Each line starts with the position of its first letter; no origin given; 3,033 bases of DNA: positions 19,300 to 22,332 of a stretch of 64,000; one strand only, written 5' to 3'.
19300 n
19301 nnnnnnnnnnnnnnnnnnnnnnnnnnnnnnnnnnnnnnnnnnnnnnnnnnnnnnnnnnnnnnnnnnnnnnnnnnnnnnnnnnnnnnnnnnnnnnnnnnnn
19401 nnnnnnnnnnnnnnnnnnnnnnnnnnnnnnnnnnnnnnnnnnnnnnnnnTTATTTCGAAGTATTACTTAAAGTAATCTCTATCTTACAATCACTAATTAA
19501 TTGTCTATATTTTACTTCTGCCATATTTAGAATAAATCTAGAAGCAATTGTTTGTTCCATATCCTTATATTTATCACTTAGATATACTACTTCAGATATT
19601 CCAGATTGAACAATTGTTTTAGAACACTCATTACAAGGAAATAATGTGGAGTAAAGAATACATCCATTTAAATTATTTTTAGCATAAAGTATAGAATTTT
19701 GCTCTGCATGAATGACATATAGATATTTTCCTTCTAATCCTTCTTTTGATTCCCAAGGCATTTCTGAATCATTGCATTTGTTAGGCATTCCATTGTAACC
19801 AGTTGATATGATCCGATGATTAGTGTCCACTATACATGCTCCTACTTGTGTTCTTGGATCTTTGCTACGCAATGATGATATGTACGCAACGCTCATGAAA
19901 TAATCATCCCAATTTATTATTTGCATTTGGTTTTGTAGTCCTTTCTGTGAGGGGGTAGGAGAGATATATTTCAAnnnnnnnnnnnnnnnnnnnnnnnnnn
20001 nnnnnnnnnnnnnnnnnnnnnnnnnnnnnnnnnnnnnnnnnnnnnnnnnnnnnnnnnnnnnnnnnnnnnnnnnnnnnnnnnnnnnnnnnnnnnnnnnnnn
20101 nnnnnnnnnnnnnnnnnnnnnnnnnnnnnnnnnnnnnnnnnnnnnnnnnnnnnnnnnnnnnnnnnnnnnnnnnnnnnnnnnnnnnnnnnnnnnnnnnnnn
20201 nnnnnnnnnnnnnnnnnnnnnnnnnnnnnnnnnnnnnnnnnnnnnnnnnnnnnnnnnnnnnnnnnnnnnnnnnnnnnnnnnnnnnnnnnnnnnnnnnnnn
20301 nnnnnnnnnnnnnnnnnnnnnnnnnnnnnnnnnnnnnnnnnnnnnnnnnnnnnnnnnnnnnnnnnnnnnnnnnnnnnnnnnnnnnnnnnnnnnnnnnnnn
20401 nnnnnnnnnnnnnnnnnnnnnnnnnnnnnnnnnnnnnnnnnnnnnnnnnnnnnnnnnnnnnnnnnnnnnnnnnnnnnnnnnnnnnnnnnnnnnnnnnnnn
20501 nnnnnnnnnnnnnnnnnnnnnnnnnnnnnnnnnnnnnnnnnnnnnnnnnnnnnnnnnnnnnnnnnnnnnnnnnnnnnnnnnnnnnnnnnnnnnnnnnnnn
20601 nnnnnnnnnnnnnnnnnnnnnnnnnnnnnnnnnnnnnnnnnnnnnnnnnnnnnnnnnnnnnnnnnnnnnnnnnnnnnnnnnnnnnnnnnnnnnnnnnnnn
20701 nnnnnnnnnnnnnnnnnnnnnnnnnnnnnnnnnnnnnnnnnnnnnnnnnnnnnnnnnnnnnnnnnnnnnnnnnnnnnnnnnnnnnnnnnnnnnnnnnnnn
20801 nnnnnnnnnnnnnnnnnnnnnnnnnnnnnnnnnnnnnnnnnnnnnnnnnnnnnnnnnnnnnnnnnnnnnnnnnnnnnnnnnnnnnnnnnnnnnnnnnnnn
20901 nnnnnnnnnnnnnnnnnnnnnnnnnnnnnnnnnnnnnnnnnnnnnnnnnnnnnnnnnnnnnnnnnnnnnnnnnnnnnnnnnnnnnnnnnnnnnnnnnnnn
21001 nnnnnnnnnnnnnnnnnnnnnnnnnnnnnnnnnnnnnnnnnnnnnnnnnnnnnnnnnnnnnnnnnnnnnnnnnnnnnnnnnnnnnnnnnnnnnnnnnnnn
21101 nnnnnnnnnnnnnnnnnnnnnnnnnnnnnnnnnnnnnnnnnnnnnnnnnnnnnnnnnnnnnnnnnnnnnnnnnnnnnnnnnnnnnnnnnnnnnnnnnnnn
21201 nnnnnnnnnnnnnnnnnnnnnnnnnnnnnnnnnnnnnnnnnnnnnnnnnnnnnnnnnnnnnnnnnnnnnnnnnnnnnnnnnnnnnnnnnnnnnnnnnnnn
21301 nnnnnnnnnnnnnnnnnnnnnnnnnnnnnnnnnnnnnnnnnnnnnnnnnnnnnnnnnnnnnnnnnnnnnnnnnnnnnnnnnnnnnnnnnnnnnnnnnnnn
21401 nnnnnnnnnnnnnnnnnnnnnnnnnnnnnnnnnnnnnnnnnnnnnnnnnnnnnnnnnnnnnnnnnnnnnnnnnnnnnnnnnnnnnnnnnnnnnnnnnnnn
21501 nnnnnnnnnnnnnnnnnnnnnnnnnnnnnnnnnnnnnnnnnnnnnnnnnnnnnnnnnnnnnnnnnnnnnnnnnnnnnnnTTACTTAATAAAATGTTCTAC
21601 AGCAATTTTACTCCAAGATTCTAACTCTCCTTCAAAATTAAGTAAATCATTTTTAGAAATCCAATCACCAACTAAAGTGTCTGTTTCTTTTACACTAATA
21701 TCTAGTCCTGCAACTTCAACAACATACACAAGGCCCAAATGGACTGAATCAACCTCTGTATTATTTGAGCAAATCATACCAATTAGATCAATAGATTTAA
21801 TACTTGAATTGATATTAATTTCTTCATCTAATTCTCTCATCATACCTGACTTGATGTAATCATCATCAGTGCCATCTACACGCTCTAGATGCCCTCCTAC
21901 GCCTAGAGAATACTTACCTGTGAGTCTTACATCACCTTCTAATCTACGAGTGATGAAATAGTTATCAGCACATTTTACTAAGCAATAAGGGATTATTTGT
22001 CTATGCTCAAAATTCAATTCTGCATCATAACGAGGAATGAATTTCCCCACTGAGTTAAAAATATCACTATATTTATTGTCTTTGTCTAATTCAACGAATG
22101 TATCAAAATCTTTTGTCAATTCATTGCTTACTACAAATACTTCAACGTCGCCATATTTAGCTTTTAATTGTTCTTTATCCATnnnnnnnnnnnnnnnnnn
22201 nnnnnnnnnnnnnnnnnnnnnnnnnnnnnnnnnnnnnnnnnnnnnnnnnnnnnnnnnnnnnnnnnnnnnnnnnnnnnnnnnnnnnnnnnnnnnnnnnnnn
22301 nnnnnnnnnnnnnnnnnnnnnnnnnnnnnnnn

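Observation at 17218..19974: Gene cluster: Cys-rich peptide, P-loop kinase-like, DUF488/YeaO-like, radical SAM (SPASM/twitch-like), dCMP deaminase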

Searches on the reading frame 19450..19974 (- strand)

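Call 3: search_protein_families(library=pfam, proteins=[window:19450-19974:-], max_evalue=0.1)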
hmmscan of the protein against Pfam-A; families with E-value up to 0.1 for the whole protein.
window:19450-19974:- (174 aa): 4 families
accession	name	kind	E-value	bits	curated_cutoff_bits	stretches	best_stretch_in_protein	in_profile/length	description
PF00383.29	dCMP_cyt_deam_1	-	9.7e-26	90.1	25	1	21-132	2-101/102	Cytidine and deoxycytidylate deaminase zinc-binding region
PF14437.12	MafB19-deam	-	2e-11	44.4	27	1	20-137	1-105/142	MafB19-like deaminase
PF00235.25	Profilin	-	0.044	14.3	25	0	81-110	65-93/127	Profilin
PF14439.12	Bd3614-deam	-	0.065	13.7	38.5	0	87-134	34-91/113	Bd3614-like deaminase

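Call 4: search_protein_families(library=phrogs, proteins=[window:19450-19974:-], max_evalue=0.01)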
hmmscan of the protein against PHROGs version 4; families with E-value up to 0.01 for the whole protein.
window:19450-19974:- (174 aa): 8 families
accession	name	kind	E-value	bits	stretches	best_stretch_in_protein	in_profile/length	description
phrog_174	-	DNA, RNA and nucleotide metabolism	2.3e-44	153.5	1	15-164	109-252/384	dCMP deaminase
phrog_2369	-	DNA, RNA and nucleotide metabolism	6.4e-22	79.6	1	21-148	4-140/195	dCMP deaminase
phrog_9198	-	unknown function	2.3e-14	54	2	84-140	382-442/531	-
phrog_20648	-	DNA, RNA and nucleotide metabolism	1.6e-09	38.4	1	36-137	20-122/311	dCMP deaminase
phrog_8118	-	unknown function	6.8e-09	35.9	1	87-153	477-542/577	-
phrog_18355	-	DNA, RNA and nucleotide metabolism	1.6e-07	32.3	1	88-132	3-48/52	deoxycytidinylate deaminase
phrog_20806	-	DNA, RNA and nucleotide metabolism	8.4e-07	30.2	1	87-136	16-66/97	deoxycytidinylate deaminase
phrog_36684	-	unknown function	0.0057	17.6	0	131-173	29-71/109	-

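Call 5: search_protein_families(library=ncbifam, proteins=[window:19450-19974:-], max_evalue=0.1)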
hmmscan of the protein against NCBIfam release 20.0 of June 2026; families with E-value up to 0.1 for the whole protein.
window:19450-19974:- (174 aa): 4 families
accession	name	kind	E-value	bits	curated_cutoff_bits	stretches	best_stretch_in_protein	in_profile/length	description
NF041025.1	antiphage_deaminase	equivalog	6.5e-24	84.6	400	2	87-139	337-393/437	anti-phage dCTP deaminase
TIGR02571.1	ComEB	equivalog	5.3e-22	78.4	219.45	1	19-160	2-139/151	ComE operon protein 2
TIGR00326.1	eubact_ribD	equivalog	1.9e-06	27.4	156.35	1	89-132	44-93/343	bifunctional diaminohydroxyphosphoribosylaminopyrimidine deaminase/5-amino-6-(5-phosphoribosylamino)uracil reductase RibD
NF008113.2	PRK10860.1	equivalog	2.9e-06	27.2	150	1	21-136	5-108/165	tRNA adenosine(34) deaminase TadA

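Call 6: search_protein_families(library=padloc, proteins=[window:19450-19974:-], max_evalue=0.1)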
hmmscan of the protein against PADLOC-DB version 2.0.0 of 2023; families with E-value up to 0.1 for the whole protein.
window:19450-19974:- (174 aa): 1 family
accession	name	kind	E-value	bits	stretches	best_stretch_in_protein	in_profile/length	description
PDLC02373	dCTPase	-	1.4e-31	108.1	2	84-132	435-486/630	-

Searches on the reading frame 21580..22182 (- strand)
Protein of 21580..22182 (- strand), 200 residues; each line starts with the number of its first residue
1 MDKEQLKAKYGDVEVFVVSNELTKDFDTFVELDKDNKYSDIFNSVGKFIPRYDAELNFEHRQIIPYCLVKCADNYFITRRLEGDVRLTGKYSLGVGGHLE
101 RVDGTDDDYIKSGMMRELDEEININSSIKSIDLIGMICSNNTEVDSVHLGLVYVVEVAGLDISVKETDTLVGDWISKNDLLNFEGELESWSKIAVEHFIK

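Call 3: search_protein_families(library=pfam, proteins=[window:21580-22182:-], max_evalue=0.1)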
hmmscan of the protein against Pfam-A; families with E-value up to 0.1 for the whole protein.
window:21580-22182:- (200 aa): 0 families

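Call 4: search_protein_families(library=phrogs, proteins=[window:21580-22182:-], max_evalue=0.01)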
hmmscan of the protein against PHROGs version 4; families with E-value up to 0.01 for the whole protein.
window:21580-22182:- (200 aa): 2 families
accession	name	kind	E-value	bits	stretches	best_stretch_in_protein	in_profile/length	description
phrog_8902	-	unknown function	7.5e-40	137.9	1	21-199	33-234/238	-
phrog_1198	-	other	0.00028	21.7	1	95-182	69-152/253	MutT/NUDIX hydrolase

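Call 5: search_protein_families(library=ncbifam, proteins=[window:21580-22182:-], max_evalue=0.1)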
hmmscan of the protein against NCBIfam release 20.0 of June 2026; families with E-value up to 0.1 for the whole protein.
window:21580-22182:- (200 aa): 3 families
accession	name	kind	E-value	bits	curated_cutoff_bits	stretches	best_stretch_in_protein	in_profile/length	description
TIGR03406.1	FeS_long_SufT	hypoth_equivalog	0.0017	18.1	202.6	1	87-159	32-107/174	putative Fe-S cluster assembly protein SufT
NF005755.0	PRK07579.1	equivalog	0.0078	16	238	1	4-70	18-84/245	dTDP-4-amino-4,6-dideoxyglucose formyltransferase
NF008044.0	PRK10776.1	equivalog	0.026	14.4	148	1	71-128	14-64/130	8-oxo-dGTP diphosphatase MutT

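Call 6: search_protein_families(library=padloc, proteins=[window:21580-22182:-], max_evalue=0.1)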
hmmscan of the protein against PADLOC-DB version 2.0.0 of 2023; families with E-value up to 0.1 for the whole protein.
window:21580-22182:- (200 aa): 1 family
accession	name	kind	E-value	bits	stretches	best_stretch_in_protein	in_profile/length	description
PDLC04899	PDC-S07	-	0.0014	16.3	1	73-183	18-115/135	-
